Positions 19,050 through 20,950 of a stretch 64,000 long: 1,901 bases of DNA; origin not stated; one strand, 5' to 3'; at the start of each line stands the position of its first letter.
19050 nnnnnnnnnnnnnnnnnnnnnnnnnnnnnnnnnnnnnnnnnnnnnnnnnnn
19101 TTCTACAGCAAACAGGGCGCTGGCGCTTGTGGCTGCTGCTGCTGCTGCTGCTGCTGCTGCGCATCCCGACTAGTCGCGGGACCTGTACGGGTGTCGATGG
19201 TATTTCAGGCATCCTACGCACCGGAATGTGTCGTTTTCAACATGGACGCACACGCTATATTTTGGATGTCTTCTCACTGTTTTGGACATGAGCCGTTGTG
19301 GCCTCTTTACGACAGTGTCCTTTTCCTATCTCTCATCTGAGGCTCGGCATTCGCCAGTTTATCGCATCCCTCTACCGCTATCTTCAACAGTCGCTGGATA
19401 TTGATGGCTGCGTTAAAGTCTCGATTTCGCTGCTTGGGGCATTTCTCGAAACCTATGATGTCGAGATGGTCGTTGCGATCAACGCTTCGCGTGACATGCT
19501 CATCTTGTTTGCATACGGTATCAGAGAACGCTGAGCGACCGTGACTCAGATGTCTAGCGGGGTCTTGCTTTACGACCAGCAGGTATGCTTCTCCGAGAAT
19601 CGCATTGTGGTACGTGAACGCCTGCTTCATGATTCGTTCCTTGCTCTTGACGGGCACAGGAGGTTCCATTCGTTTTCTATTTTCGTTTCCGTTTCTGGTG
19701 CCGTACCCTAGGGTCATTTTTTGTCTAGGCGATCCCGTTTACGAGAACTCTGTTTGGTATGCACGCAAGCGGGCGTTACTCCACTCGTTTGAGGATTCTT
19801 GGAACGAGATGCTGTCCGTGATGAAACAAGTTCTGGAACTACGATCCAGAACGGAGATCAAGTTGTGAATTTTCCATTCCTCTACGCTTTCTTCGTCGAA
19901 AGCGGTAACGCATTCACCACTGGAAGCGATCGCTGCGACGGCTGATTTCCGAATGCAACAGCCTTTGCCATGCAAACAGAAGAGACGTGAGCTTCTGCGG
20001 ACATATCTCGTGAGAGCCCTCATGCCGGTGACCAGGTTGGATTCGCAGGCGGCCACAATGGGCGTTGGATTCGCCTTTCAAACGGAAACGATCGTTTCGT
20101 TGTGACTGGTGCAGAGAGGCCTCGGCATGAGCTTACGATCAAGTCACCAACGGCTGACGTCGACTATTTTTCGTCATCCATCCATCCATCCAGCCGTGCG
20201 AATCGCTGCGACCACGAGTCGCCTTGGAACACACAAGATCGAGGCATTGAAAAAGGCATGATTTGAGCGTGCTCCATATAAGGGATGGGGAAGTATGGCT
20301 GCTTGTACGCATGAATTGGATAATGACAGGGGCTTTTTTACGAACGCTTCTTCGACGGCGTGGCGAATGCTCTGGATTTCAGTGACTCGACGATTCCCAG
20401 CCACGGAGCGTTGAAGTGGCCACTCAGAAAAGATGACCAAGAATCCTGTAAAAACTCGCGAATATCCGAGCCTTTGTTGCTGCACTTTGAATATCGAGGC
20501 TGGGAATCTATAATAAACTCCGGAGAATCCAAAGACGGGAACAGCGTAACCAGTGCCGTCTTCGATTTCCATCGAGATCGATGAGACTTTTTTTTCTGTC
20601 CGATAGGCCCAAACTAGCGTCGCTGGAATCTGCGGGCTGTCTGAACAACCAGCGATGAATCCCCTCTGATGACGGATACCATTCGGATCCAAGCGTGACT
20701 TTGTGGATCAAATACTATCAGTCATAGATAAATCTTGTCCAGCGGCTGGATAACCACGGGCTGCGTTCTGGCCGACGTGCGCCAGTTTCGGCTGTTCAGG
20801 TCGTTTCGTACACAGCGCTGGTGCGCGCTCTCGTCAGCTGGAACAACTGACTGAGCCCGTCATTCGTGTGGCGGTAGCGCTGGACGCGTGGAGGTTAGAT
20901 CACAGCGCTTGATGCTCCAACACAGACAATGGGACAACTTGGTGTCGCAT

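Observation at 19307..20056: Fanzor/TnpB-like relic copy A next to the MRPL53 divergent promoter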

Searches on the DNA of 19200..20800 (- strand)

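Call 9: search_dna_similar(query=window:19200-20800:-, collection=phages, mode=distant)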
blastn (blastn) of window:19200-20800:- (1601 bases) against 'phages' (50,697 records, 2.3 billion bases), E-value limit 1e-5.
No match.
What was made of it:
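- Tried and rejected: The phage collection gave no match (call 9).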
